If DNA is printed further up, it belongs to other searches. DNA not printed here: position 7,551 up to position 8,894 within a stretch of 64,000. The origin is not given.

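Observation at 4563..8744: Five-gene envelope module around a signal-less M15 wall peptidase: lysis-cassette-like or effector/immunity-like, with no phage or secretion-system context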

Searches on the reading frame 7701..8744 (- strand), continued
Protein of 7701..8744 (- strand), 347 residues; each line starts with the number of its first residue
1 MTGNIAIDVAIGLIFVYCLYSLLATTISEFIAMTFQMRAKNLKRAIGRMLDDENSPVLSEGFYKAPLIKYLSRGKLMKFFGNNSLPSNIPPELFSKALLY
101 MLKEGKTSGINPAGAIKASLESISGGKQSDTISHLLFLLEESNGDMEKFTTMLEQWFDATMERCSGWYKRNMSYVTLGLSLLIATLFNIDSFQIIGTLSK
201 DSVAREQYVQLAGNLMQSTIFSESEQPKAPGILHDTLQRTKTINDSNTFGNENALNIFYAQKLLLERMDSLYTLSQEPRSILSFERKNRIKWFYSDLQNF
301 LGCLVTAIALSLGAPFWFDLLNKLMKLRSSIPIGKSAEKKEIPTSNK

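Call 31: find_encoding_contigs(protein=P0020, flank=8000, max_places=1)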
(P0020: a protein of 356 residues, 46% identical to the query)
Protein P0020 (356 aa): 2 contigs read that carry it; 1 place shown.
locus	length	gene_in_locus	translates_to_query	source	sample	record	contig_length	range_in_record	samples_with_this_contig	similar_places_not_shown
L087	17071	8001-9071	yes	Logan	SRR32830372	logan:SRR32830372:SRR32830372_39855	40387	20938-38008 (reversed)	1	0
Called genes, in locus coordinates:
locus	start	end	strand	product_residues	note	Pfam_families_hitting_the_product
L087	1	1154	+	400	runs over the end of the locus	PF07075:NamZ_N, PF20732:NamZ_C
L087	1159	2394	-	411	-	PF00155:Aminotran_1_2, PF00266:Aminotran_5 (weak), PF01053:Cys_Met_Meta_PP (faint)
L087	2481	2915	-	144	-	PF07610:DUF1573, PF22544:HYDIN_VesB_CFA65-like_Ig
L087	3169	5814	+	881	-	PF00133:tRNA-synt_1, PF09334:tRNA-synt_1g, PF13603:tRNA-synt_1_2, PF08264:Anticodon_1, PF10458:Val_tRNA-synt_C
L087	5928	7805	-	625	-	PF22842:Pel9A-like_beta_helix (weak), PF05048:NosD, PF13229:Beta_helix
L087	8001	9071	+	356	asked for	-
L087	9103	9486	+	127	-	-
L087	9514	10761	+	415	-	-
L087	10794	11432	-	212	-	PF01243:PNPOx_N, PF10590:PNP_phzG_C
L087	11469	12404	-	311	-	PF03631:Virul_fac_BrkB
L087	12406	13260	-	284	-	PF02749:QRPTase_N, PF01729:QRPTase_C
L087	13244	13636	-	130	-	PF16022:DUF4783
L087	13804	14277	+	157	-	PF02590:SPOUT_MTase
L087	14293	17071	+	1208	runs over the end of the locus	PF00512:HisKA, PF02518:HATPase_c, PF14501:HATPase_c_5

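Call 32: find_encoding_contigs(protein=P0022, flank=8000, max_places=1)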
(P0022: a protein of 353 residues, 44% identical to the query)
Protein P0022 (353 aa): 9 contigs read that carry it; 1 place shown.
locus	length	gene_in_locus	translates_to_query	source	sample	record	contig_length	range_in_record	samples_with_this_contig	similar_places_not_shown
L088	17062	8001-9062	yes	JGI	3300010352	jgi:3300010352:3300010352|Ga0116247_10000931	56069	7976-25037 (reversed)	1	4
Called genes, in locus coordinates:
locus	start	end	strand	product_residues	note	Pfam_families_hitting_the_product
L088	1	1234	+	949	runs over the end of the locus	PF20464:MmeI_N, PF20465:MmeI_hel, PF02384:N6_Mtase (faint), PF20473:MmeI_Mtase, PF07669:Eco57I, PF20466:MmeI_TRD, PF20467:MmeI_C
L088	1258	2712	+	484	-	PF04326:SLFN_AlbA_2, PF13749:HATPase_c_4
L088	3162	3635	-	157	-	PF01797:Y1_Tnp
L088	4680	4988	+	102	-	-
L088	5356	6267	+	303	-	-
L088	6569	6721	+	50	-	-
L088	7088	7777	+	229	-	-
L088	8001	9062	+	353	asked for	-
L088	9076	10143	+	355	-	PF00082:Peptidase_S8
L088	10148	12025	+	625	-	-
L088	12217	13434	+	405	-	PF22599:SecDF_P1_head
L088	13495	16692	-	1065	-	PF07494:Reg_prop (faint), PF07495:Y_Y_Y, PF07228:SpoIIE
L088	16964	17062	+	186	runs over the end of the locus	-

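Call 33: fold_search(model_id=the predicted structure, library=pdb)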
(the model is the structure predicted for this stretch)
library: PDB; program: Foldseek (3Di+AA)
matches with E <= 10: 96; with E <= 0.001: 0
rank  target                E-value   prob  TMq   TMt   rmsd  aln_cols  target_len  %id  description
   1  7zjj                  5.7e-01  0.13  0.14  0.19  19.4       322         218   12  CspZ (BbCRASP-2) from Borrelia burgdorferi strain B379 (released 2023-04-19)
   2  8otz_EY               1.1e+00  0.08  0.15  0.16  40.5       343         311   12  48-nm repeat of the native axonemal doublet microtubule from bovine sperm (released 2023-11-22)
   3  9vj5_R                1.3e+00  0.04  0.10  0.12  25.8       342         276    8  Cryo-EM structure of 5-HT1AR-GoA in complex with gepirone (released 2025-11-12)
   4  8chb_A                1.7e+00  0.07  0.15  0.11  23.9       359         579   13  Inward-facing conformation of the ABC transporter BmrA C436S/A582C cross-linked mutant (released 2023-12-20)
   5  9cpc_3K               1.9e+00  0.06  0.14  0.16  44.2       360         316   13  Atomic model of porcine brain ventricles cilia doublet microtubule (48-nm periodicity) (released 2024-10-23)
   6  6o3c_A                1.9e+00  0.02  0.11  0.09  26.8       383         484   14  Crystal structure of active Smoothened bound to SAG21k, cholesterol, and NbSmo8 (released 2019-07-03)
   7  7e32_R                2.0e+00  0.03  0.11  0.12  25.8       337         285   11  Serotonin 1D (5-HT1D) receptor-Gi protein complex (released 2021-04-21)
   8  7y49                  2.1e+00  0.05  0.14  0.10  25.2       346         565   12  Cryo-EM Structure of apo mitochondrial ABC transporter ABCB10 from Biortus (released 2023-04-19)
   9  7bcw_A                2.2e+00  0.03  0.11  0.08  29.4       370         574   11  Structure of MsbA in Salipro with ADP vanadate (released 2022-01-12)
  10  9ryf_A                2.3e+00  0.04  0.13  0.09  26.7       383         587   11  Heterodimeric ABC exporter TmrAB (wild type) in ATP-bound outward-facing occluded conformation in the absence of Mg2+ (released 2026-04-08)
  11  3qf4_A                2.4e+00  0.08  0.19  0.12  25.3       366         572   10  Crystal structure of a heterodimeric ABC transporter in its inward-facing conformation (released 2012-03-28)
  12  7p9u_B                2.4e+00  0.03  0.14  0.11  26.6       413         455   12  Cryo EM structure of System XC- in complex with glutamate (released 2021-11-17)
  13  7a0g_HHH              2.4e+00  0.02  0.10  0.10  39.1       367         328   13  Structure of the SmhB pore of the tripartite alpha-pore forming toxin, Smh, from Serratia marcescens. (released 2021-03-31)
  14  7zdc_D                2.6e+00  0.06  0.16  0.11  23.7       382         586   11  IF(heme/confined) conformation of CydDC in ADP(CydD) bound state (Dataset-3) (released 2023-04-19)
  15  9g3d_B                2.7e+00  0.04  0.13  0.13  24.0       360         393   11  Cryo-EM structure of SbmA in the inward-facing-narrow conformation bound to 2 sybodies (released 2025-07-23)
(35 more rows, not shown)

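Call 34: find_related_loci(query=A1, collection=viral_contigs, flank=8000)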
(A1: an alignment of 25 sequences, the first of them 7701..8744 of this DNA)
Query A1 (347 aa) in viral_contigs; peptide patterns used: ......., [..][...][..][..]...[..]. (x = any residue, [..] = any of these).
50 stretches matched a pattern; 2 encode a relative of the query (tblastn E <= 1e-3); 2 distinct loci.
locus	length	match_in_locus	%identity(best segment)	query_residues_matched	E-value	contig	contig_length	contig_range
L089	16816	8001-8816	30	1-332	7e-32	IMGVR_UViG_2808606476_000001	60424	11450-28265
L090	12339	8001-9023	31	1-194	1e-14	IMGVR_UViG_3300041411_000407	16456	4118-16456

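Call 35: search_dna_similar(query=window:7701-8744:-, collection=phages, mode=protein, max_evalue=0.001)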
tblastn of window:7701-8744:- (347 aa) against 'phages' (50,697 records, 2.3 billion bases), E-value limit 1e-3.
No match.

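Call 38: search_protein_families(library=pfam, alignment_id=A4, max_evalue=0.001)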
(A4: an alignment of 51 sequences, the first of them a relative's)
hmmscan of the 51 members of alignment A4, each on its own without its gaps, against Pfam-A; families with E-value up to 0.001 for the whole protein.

A. member 1, L002:10186-10935:+ (250 aa): 4 families
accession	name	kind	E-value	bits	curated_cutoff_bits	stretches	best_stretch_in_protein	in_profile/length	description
PF14321.11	DUF4382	-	5.2e-31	108.1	25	1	27-162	2-136/136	Domain of unknown function (DUF4382)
PF13620.12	CarboxypepD_reg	-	3.6e-07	30.9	32.3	1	171-245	2-77/82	Carboxypeptidase regulatory-like domain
PF14686.12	fn3_3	-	1.9e-05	24.8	24.4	1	173-244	3-74/75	Polysaccharide lyase family 4, domain II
PF09430.16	EMC7_beta-sandw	-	0.00014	22.5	26.6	1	193-223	16-47/122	ER membrane protein complex subunit 7, beta-sandwich domain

B. families by the number of members that match (of 51 scanned): 53 families (the first 25 are shown)
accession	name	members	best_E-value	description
PF01734.28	Patatin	5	3.6e-35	Patatin-like phospholipase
PF00005.33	ABC_tran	2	4.8e-37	ABC transporter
PF02463.25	SMC_N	2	6.4e-10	RecF/RecN/SMC N terminal domain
PF00037.32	Fer4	2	2.9e-08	4Fe-4S binding domain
PF14697.11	Fer4_21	2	9e-08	4Fe-4S dicluster domain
PF12838.12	Fer4_7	2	9.7e-08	4Fe-4S dicluster domain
PF13237.11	Fer4_10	2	1.1e-06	4Fe-4S dicluster domain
PF13187.11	Fer4_9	2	1.7e-06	4Fe-4S dicluster domain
PF13484.11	Fer4_16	2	8.1e-06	4Fe-4S double cluster binding domain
PF13304.12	AAA_21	2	1.3e-05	AAA domain, putative AbiEii toxin, Type IV TA system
PF12797.12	Fer4_2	2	3.3e-05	4Fe-4S binding domain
PF25160.1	LdpA_Fe-S-bd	2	0.00025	LdpA Fe-S cluster-binding domain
PF17760.6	UvrA_inter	1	4.3e-36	UvrA interaction domain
PF14321.11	DUF4382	1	5.2e-31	Domain of unknown function (DUF4382)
PF00082.27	Peptidase_S8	1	9.5e-24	Subtilase family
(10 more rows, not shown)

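Call 43: search_protein_families(library=pfam, proteins=[L001:9094-10188:+, L001:10202-12307:+, L016:9148-10212:+, L016:10228-12156:+, L039:9203-10549:+, L011:9231-9518:+, L011:9531-10679:+, L033:4933-5286:+, L033:5279-6484:+, L086:8993-10168:+], max_evalue=0.1)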
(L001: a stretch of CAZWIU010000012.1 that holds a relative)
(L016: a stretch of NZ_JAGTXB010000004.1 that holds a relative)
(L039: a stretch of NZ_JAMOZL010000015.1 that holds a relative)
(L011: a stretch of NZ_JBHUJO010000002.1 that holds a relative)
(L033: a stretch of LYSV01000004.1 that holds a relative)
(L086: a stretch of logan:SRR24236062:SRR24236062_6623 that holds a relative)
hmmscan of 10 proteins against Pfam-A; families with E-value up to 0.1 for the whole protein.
L001:9094-10188:+ (365 aa): 3 families
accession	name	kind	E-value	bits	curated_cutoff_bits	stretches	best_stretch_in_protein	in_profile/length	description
PF00082.27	Peptidase_S8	-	2.9e-33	115.8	21.8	1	112-344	2-273/288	Subtilase family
PF08239.17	SH3_3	-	0.019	15.6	27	1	33-71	8-40/54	Bacterial SH3 domain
PF13407.12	Peripla_BP_4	-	0.067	13.2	35.1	0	187-238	37-85/258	Periplasmic binding protein domain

L001:10202-12307:+ (702 aa): 1 family
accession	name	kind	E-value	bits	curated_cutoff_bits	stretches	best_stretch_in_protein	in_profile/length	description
PF21693.2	SWT1_3rd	-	0.029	14.9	27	0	305-372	34-98/117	Transcriptional protein SWT1, C-terminal domain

L016:9148-10212:+ (355 aa): 3 families
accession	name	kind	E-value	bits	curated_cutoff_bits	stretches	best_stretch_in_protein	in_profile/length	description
PF00089.32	Trypsin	-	0.00091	19.5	20.6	1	177-335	29-200/220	Trypsin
PF13365.12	Trypsin_2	-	0.0014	19.8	27.6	1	177-328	3-143/144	Trypsin-like peptidase domain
PF08460.16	SH3_5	-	0.0017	18.9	22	1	9-59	15-65/68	Bacterial SH3 domain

L016:10228-12156:+ (643 aa): 0 families

L039:9203-10549:+ (449 aa): 1 family
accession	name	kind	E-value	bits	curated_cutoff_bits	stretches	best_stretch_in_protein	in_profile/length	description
PF05990.18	DUF900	-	1.3e-08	35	20.5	1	137-325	11-174/232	Alpha/beta hydrolase of unknown function (DUF900)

L011:9231-9518:+ (96 aa): 2 families
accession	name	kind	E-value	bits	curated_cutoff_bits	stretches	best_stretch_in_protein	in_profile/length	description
PF07495.19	Y_Y_Y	-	0.029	14.7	26.6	1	40-64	31-55/65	Y_Y_Y domain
PF14344.12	DUF4397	-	0.046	14.7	30.6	1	16-65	14-60/119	Domain of unknown function (DUF4397)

L011:9531-10679:+ (383 aa): 0 families

L033:4933-5286:+ (118 aa): 1 family
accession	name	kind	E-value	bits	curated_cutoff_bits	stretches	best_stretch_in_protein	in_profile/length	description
PF22352.2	K319L-like_PKD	-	0.063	13.7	27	0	46-84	45-83/84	K319L-like, PKD domain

L033:5279-6484:+ (402 aa): 2 families
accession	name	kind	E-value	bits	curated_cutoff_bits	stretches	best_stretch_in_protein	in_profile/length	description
PF00593.30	TonB_dep_Rec_b-barrel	-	0.059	13.7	27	0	238-382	130-250/436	TonB dependent receptor-like, beta-barrel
PF24151.2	ArlX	-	0.066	13.1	28.7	0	181-238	55-112/229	ArlX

L086:8993-10168:+ (392 aa): 3 families
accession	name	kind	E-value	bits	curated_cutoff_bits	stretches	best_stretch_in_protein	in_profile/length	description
PF01471.23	PG_binding_1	-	2.9e-13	50.2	23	1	95-138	12-57/57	Putative peptidoglycan binding domain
PF01510.30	Amidase_2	-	5.9e-07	30.3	26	1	176-335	6-111/131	N-acetylmuramoyl-L-alanine amidase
PF25668.1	ASFV_p49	-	0.065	12.4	27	0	76-122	237-283/438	African swine fever virus minor capsid protein p49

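Call 50: search_dna_similar(query=window:7701-8744:-, collection=plasmids, mode=protein, max_evalue=0.001, max_rows=30)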
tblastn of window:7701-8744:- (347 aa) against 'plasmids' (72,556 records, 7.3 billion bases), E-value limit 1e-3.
Records with a match: 13; places in all: 13; records where one place covers at least 80% of the query: 11.
Best place of each record, by identity: <60% 13.
By first word of the organism name: Rhizobium 4; Agrobacterium 2; Hymenobacter 1; Paracoccus 1; Caballeronia 1; Vitreoscilla 1; Nostoc 1; Nonomuraea 1; Kovacikia 1.
By predicted mobility (MOB-suite, as given by PLSDB): non-mobilizable 6; mobilizable 4; conjugative 3.
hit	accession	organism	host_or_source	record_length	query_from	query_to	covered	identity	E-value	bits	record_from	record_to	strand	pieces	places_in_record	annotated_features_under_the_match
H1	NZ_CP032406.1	Rhizobium rosettiformans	Isolation,ex cyanobacteria field sample ...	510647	1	346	100%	31.4%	1e-27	121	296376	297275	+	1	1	hypothetical protein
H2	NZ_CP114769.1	Hymenobacter canadensis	whole organism,lake water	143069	1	339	98%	30.1%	4e-30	128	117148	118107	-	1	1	hypothetical protein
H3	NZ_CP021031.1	Rhizobium sp. NXC14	Phaseolus vulgaris,cell culture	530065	1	344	99%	29.1%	3e-24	111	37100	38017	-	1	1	hypothetical protein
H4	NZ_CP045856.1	Agrobacterium sp. MA01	cell culture,Microcystis culture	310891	1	330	95%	30.0%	2e-25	114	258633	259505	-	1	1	hypothetical protein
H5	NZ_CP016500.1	Agrobacterium sp. RAC06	Microbial isolate,Algal phycosphere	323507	1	330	95%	30.0%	5e-25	113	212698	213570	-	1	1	hypothetical protein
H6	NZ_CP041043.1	Paracoccus sp. AK26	pure culture,Hexachlorocyclohexane ...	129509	7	332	94%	28.0%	4e-24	110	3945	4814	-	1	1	hypothetical protein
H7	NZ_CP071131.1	Caballeronia sp. M1242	Homo sapiens,ETA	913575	7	341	97%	26.6%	5e-28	122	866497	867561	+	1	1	hypothetical protein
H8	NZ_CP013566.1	Rhizobium phaseoli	Phaseolus vulgaris,Whole ...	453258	1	339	98%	26.3%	8e-27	119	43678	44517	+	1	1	hypothetical protein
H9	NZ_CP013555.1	Rhizobium phaseoli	-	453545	1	339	98%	26.3%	8e-27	119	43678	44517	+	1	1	hypothetical protein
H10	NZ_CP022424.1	Vitreoscilla filiformis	cell culture,Mud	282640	7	330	93%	27.2%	4e-26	116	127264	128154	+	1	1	hypothetical protein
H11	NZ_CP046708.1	Nostoc sp. ATCC 53789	-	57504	7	338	83%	28.8%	4e-13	127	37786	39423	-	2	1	hypothetical protein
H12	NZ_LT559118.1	Nonomuraea gerenzanensis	-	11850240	81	329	72%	26.6%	3e-9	66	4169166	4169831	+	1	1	none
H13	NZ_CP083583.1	Kovacikia minuta CCNUW1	cell culture,fresh water lake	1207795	7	210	59%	24.4%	4e-11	72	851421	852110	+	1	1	record has no annotation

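Call 51: get_annotated_region(hit=H1, flank=6000)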
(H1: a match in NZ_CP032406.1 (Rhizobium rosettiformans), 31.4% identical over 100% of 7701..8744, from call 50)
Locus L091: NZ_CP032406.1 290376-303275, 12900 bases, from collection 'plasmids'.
description: Rhizobium rosettiformans strain MAE2-X plasmid p1, complete sequence
organism: Rhizobium rosettiformans (NCBI taxid 1368430)
taxonomy: Bacteria; Pseudomonadota; Alphaproteobacteria; Hyphomicrobiales; Rhizobiaceae; Rhizobium; Rhizobium rosettiformans
host: -; source: Isolation,ex cyanobacteria field sample from freshwater; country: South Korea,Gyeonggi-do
typing (MOB-suite, as given by PLSDB): mobilizable; relaxase MOBP,MOBQ
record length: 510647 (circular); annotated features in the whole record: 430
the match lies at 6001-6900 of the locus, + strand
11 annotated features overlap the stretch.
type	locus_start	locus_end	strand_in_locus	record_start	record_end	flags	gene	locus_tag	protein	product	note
CDS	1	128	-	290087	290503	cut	-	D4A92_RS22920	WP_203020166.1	helix-turn-helix transcriptional regulator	-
CDS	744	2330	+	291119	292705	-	-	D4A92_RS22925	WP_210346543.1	hypothetical protein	-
CDS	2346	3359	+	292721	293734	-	-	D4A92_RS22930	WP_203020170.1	hypothetical protein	-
CDS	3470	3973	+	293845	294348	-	-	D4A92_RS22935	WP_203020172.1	hypothetical protein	-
CDS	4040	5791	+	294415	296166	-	-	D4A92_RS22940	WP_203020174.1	vanadium-dependent haloperoxidase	-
CDS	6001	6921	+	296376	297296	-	-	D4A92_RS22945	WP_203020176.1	hypothetical protein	-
CDS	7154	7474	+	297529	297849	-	-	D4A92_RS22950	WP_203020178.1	transposase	GO:0006313 - DNA transposition [Evidence IEA]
CDS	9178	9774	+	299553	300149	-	-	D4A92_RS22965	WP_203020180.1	helix-turn-helix transcriptional regulator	-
CDS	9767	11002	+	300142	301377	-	-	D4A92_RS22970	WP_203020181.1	type II toxin-antitoxin system HipA family toxin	-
CDS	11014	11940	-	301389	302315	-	-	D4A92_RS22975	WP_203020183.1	zincin-like metallopeptidase domain-containing protein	-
CDS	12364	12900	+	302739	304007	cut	-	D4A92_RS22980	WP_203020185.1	DNA repair exonuclease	-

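Call 52: get_annotated_region(hit=H2, flank=6000)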
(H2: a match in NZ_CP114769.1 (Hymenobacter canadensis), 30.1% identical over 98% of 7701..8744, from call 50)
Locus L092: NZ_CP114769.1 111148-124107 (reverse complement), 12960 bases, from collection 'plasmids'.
description: Hymenobacter canadensis strain PAMC 29467 plasmid unnamed2, complete sequence
organism: Hymenobacter canadensis (NCBI taxid 2999067)
taxonomy: Bacteria; Bacteroidota; Cytophagia; Cytophagales; Hymenobacteraceae; Hymenobacter; Hymenobacter canadensis
host: -; source: whole organism,lake water; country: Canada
typing (MOB-suite, as given by PLSDB): mobilizable; relaxase MOBB
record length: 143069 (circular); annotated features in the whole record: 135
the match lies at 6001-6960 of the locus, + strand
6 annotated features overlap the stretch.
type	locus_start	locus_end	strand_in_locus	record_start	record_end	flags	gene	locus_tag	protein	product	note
CDS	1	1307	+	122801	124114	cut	-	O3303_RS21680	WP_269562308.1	DNA/RNA non-specific endonuclease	-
CDS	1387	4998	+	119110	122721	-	-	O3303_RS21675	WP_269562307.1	hypothetical protein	-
CDS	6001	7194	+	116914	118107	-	-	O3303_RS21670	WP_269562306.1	hypothetical protein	-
CDS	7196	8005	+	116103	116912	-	-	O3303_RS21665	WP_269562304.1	N-acetylmuramoyl-L-alanine amidase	-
CDS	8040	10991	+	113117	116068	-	-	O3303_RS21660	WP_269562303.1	S8 family serine peptidase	GO:0006508 - proteolysis [Evidence IEA]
CDS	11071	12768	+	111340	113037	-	-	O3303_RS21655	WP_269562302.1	hypothetical protein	-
